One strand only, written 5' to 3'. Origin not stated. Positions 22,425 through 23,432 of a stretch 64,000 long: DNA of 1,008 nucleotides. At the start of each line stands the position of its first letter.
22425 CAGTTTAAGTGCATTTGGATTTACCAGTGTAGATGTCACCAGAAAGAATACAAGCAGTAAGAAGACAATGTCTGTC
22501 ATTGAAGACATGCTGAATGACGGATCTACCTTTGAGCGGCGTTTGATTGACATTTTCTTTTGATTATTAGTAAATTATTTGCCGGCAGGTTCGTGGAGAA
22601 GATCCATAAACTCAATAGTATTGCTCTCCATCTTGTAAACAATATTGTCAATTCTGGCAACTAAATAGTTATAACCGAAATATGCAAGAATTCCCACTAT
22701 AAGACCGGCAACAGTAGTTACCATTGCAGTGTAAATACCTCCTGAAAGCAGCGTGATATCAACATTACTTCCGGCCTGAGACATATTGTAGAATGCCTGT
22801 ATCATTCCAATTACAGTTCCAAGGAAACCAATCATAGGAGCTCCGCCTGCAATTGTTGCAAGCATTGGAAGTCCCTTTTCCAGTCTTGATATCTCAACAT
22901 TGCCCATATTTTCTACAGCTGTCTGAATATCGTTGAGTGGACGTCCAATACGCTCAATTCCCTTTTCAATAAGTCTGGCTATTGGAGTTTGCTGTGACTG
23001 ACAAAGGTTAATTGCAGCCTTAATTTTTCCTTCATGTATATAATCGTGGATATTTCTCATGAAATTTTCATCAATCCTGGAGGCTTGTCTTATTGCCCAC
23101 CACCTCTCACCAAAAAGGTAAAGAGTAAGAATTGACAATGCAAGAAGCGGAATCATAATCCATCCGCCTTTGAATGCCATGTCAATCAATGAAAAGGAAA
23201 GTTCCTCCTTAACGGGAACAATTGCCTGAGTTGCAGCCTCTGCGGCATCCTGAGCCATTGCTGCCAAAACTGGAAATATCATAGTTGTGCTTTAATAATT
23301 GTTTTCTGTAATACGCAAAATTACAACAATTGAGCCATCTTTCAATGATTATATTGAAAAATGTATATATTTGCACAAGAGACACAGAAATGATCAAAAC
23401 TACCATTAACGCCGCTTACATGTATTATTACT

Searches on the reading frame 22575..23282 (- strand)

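Call 62: search_protein_families(library=ncbifam, proteins=[window:22575-23282:-])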
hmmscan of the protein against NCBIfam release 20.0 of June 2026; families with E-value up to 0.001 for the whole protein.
window:22575-23282:- (235 aa): 9 families
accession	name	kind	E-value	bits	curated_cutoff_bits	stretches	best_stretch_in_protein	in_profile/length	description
TIGR02796.1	tolQ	equivalog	3.7e-28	98.8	221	1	41-230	15-215/216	protein TolQ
NF008066.0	PRK10801.1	equivalog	2.9e-12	46.6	403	1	127-231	116-219/230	Tol-Pal system protein TolQ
TIGR02797.1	exbB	equivalog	3.9e-12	46.4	206.2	1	120-214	101-194/211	tonB-system energizer ExbB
TIGR02805.1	exbB2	equivalog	7e-12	45.7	135.35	1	133-217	50-133/138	TonB-system energizer ExbB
NF007722.0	PRK10414.1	equivalog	3.5e-07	30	402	1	134-212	126-203/244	tol-pal system-associated acyl-CoA thioesterase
NF005997.1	PRK08124.1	equivalog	2.9e-06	26.4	340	1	132-199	138-199/259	flagellar motor stator protein MotA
NF006583.0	PRK09109.1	equivalog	8.8e-05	21.7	237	1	74-202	77-201/246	flagellar motor protein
NF005237.0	PRK06743.1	equivalog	0.00011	21.6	373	1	123-197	148-216/277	flagellar motor protein MotP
NF006527.0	PRK08990.1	equivalog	0.0004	19.8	341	1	120-191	122-195/254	flagellar motor protein PomA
